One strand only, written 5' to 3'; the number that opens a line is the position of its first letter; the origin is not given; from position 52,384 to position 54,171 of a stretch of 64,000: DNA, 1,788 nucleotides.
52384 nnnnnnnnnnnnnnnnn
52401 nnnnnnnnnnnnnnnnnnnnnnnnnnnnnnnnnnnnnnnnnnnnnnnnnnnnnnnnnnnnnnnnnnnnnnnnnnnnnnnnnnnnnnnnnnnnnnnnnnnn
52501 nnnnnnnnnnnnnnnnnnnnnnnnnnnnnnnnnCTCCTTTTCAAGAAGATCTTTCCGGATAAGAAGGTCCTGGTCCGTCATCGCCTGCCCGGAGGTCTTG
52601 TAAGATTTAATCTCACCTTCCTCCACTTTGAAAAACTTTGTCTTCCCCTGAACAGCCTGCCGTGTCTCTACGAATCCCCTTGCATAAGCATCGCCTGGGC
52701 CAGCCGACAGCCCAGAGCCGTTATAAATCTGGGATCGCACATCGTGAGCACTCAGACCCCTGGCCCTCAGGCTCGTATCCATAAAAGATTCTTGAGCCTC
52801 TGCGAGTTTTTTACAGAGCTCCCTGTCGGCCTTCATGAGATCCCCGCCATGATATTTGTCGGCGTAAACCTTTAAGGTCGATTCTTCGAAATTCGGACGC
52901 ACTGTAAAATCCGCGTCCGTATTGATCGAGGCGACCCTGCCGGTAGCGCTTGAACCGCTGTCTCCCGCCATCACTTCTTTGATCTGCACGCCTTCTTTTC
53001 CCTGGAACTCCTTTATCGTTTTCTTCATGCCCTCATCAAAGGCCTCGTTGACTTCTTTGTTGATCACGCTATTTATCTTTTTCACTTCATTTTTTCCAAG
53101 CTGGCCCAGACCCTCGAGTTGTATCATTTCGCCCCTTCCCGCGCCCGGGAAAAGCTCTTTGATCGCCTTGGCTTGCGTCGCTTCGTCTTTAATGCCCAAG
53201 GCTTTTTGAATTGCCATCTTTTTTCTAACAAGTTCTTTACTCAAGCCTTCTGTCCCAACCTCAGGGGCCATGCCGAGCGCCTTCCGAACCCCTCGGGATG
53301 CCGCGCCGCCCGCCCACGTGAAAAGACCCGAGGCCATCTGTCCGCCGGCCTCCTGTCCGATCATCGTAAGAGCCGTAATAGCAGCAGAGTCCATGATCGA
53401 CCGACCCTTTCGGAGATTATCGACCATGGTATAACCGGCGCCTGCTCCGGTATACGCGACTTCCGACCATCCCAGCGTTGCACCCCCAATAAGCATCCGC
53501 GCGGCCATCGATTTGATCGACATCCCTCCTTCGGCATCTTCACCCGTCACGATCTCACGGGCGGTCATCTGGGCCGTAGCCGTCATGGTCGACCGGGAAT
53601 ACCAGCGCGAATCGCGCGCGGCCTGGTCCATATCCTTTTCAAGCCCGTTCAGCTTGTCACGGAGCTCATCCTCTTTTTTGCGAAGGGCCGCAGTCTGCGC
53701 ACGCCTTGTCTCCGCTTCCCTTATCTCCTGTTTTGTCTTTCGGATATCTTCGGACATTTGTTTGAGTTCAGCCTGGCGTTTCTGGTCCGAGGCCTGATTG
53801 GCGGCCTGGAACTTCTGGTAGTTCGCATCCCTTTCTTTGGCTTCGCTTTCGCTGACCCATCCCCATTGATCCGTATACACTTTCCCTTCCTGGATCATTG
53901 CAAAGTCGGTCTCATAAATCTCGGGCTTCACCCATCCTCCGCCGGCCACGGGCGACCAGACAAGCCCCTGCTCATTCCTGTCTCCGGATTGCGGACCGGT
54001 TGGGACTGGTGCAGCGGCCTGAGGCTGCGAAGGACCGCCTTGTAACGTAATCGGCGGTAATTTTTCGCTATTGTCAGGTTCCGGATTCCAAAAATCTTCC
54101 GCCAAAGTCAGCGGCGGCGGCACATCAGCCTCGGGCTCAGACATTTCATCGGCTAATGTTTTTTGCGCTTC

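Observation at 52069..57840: Giant Ig-repeat secreted protein with a 1000-aa uncharacterised C-terminal region and a tightly coupled small upstream partner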

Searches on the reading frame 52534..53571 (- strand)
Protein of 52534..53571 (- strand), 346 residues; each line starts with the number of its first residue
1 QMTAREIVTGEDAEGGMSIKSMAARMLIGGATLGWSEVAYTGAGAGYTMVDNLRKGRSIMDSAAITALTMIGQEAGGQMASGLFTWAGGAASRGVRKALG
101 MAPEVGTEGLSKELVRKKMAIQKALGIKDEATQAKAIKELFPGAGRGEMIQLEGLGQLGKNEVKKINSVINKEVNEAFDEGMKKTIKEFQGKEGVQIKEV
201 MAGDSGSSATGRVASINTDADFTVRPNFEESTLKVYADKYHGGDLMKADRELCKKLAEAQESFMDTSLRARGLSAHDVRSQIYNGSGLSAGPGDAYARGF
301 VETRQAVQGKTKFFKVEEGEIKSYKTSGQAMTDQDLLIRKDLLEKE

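Call 31: search_solved_structures(query=A2, max_evalue=10, show_alignments=2)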
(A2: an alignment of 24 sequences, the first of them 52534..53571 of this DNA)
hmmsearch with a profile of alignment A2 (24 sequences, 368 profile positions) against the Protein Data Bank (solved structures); distinct sequences matched with E-value up to 10: 4.
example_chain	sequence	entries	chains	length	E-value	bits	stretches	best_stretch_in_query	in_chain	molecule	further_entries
4gfq_A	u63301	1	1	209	0.023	17.1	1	133-197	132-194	Ribosome-recycling factor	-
8rfs_A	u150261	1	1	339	2.1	10.7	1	326-358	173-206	Copper-containing nitrite reductase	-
8rfl_A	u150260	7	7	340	2.1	10.7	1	326-358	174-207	Copper-containing nitrite reductase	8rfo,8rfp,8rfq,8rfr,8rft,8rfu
5mfb_A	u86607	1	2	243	5.6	9.2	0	69-168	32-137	YIII(Dq)4CqI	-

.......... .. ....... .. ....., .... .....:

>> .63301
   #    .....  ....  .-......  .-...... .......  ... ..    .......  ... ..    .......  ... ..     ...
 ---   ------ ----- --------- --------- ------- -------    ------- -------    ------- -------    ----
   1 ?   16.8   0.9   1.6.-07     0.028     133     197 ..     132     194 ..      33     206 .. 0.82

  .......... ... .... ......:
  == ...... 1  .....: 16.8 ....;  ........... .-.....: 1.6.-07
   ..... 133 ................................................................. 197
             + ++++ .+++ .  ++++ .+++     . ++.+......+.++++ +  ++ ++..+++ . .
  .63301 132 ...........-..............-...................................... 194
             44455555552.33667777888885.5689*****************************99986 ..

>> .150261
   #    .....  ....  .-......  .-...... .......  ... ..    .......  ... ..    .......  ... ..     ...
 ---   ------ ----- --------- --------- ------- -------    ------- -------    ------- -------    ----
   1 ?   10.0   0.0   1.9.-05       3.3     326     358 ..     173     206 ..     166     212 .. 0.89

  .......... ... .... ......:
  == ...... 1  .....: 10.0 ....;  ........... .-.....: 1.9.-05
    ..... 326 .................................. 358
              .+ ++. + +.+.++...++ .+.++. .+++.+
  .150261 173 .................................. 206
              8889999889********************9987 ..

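Call 33: find_homologous_proteins(query=A2, max_evalue=0.00001)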
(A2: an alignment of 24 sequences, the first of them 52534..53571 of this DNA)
Query A2 (24 sequences) (346 aa, profile of the alignment): 4 proteins with E <= 0.00001 among 8000 candidates.
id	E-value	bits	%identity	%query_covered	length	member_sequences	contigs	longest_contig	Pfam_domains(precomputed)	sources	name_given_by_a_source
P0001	2.3e-113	397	100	100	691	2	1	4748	-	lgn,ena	-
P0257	3.0e-78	282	64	58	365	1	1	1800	-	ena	-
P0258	2.4e-76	275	63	58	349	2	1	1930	-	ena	-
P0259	3.4e-56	209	56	40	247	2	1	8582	-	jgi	jgi:hypothetical protein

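Call 44: predict_structure(alignment_id=A2)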
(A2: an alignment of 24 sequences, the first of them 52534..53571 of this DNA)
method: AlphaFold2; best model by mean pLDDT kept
length: 346 residues; sequences in the alignment: 24
mean_pLDDT: 79.1   pTM: 0.64
mean pLDDT of the five models: 79.1, 78.1, 75.1, 75.0, 73.8
residues with pLDDT >= 90: 154; 70-90: 73; 50-70: 83; < 50: 36
segments of 3 or more residues with pLDDT < 50: 78-106, 290-293
pLDDT, mean of each block of 10 residues (from residue 1): 65 70 65 60 69 69 61 54 41 43 52 92 96 96 91 89 92 94 96 96 70 75 93 97 94 95 96 92 68 60 81 92 92 90 83
secondary structure, 60 per line:
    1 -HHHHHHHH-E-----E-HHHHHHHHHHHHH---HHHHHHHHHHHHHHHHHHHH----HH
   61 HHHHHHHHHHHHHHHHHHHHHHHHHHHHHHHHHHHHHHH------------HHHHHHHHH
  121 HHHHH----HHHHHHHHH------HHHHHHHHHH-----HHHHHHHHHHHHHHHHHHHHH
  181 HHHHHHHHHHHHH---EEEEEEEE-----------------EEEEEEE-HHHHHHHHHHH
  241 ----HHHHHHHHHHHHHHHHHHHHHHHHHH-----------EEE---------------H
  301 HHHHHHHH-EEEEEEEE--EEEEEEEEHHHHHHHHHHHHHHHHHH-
elements in order: H2-9 H19-31 H35-54 H59-99 H112-125 H130-138 H145-154 H160-193 E197-204 E222-228 H230-240 H245-270 E282-284 H300-308 E310-317 E320-327 H328-345

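Call 74: search_protein_families(library=pfam, alignment_id=A2, max_evalue=5)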
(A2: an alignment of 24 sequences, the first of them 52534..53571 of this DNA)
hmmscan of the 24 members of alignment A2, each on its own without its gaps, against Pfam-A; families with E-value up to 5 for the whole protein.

A. member 1, window:52534-53571:- (346 aa): 0 families

B. families by the number of members that match (of 24 scanned): 32 families (the first 25 are shown)
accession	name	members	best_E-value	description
PF03544.19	TonB_C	2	0.062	Gram-negative bacterial TonB protein C-terminal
PF18035.6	Bap31_Bap29_C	1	0.00078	Bap31/Bap29 cytoplasmic coiled-coil domain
PF23814.1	DUF7185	1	0.0069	Family of unknown function (DUF7185)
PF13577.12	SnoaL_4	1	0.026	SnoaL-like domain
PF20333.3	DUF6628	1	0.031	Family of unknown function (DUF6628)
PF22888.1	FIMAH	1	0.033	FIMAH domain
PF01323.26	DSBA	1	0.035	DSBA-like thioredoxin domain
PF15107.11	FAM216B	1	0.036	FAM216B protein family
PF22709.1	Mu_Gam-Sipho_Gp157-TOTE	1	0.048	Mu Gam/Sipho_Gp157-like domain of the TOTE conflict systems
PF08824.15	Serine_rich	1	0.057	Serine rich protein interaction domain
PF13531.11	SBP_bac_11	1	0.06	Bacterial extracellular solute-binding protein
PF00482.28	T2SSF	1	0.07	Type II secretion system (T2SS), protein F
PF11067.13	DUF2868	1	0.089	Protein of unknown function (DUF2868)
PF04163.17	Tht1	1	0.11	Tht1-like nuclear fusion protein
PF01471.23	PG_binding_1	1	0.13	Putative peptidoglycan binding domain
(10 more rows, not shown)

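Call 78: fold_search(model_id=the predicted structure, library=pdb)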
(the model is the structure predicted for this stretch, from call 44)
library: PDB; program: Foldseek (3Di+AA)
matches with E <= 10: 142; with E <= 0.001: 0
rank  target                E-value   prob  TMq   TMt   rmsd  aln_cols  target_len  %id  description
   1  7f4c_B                1.2e-01  0.15  0.13  0.15  20.7       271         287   12  The crystal structure of the immature holo-enzyme of homoserine dehydrogenase complexed with NADP and 1,4-butandiol fr (released 2022-06-22)
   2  4ydr_B                3.0e-01  0.08  0.11  0.12  19.3       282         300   11  Crystal structure of oxidized homoserine dehydrogenase of Sulfolobus tokodaii (released 2015-11-11)
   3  8eqb_B                3.7e-01  0.28  0.13  0.21   8.3        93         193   12  FAM46C/BCCIPalpha/Nanobody complex (released 2023-03-15)
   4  5x9d                  4.1e-01  0.10  0.11  0.12  16.5       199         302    9  Crystal structure of homoserine dehydrogenase in complex with L-cysteine and NAD (released 2018-05-02)
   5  7f4b_B                6.2e-01  0.06  0.12  0.14  18.5       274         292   10  The crystal structure of the immature apo-enzyme of homoserine dehydrogenase from the hyperthermophilic archaeon Sulfu (released 2022-06-22)
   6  5wol                  6.2e-01  0.03  0.10  0.12  20.8       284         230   13  Crystal structure of dihydrodipicolinate reductase DapB from Coxiella burnetii (released 2017-08-16)
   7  1c3v_A                8.0e-01  0.04  0.11  0.14  20.6       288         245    9  DIHYDRODIPICOLINATE REDUCTASE FROM MYCOBACTERIUM TUBERCULOSIS COMPLEXED WITH NADPH AND PDC (released 2003-08-26)
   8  5avo_A                1.1e+00  0.06  0.11  0.12  16.6       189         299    8  Crystal structure of the reduced form of homoserine dehydrogenase from Sulfolobus tokodaii. (released 2015-11-11)
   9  6w38_A                1.3e+00  0.12  0.15  0.16  12.2       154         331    8  Crystal structure of the FAM46C/Plk4 complex (released 2020-05-06)
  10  1yl7_B                1.7e+00  0.03  0.10  0.13  18.4       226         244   11  the crystal structure of Mycobacterium tuberculosis dihydrodipicolinate reductase (Rv2773c) in complex with NADH (crys (released 2006-01-17)
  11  5eer                  1.8e+00  0.06  0.08  0.11  10.9        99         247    8  Crystal structure of DapB from Corynebacterium glutamicum (released 2015-11-11)
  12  2efh_A                1.8e+00  0.04  0.11  0.14  16.1       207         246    9  Ara7-GDP/AtVps9a(D185N) (released 2008-02-26)
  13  8guo_A                2.0e+00  0.13  0.18  0.31   8.4       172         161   11  Crystal structure of the nuclease domain of EsaD in complex with EsaG from Staphylococcus aureus (released 2022-11-09)
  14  1yl6_A                2.1e+00  0.03  0.12  0.15  18.5       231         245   12  crystal structure of Mycobacterium tuberculosis dihydrodipicolinate reductase (Rv2773c) (crystal form B) (released 2006-01-17)
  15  2efc_A                2.1e+00  0.03  0.12  0.14  16.8       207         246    9  Ara7-GDP/AtVps9a (released 2008-02-26)
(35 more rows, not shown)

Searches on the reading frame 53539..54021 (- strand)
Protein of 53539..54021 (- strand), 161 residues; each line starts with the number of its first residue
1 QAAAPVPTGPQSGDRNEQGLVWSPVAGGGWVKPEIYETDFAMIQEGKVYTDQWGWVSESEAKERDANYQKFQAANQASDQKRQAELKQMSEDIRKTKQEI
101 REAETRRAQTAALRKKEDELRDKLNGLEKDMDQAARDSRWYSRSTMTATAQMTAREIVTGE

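Call 68: search_protein_families(library=pfam, proteins=[window:53539-54021:-], max_evalue=1)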
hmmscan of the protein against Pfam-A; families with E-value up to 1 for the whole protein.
window:53539-54021:- (161 aa): 7 families
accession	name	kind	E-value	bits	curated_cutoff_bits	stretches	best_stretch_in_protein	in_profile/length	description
PF03938.19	OmpH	-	0.0065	17.1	32.4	1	67-135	16-81/141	Outer membrane protein (OmpH-like)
PF13863.11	DUF4200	-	0.023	15.5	29.7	1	61-128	40-107/119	Domain of unknown function (DUF4200)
PF13864.11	Enkurin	-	0.066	14.2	23.6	1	61-135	17-89/92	Calmodulin-binding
PF24349.1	DUF7509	-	0.1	12.5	27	1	67-123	23-79/206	Domain of unknown function (DUF7509)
PF05478.16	Prominin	-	0.14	10.6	34.3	1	81-138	233-290/799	Prominin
PF08702.15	Fib_alpha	-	0.21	12.2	29.9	1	59-136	52-130/143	Fibrinogen alpha/beta chain family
PF04678.18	MCU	-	0.27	11.8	30.8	1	71-150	18-97/177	Mitochondrial calcium uniporter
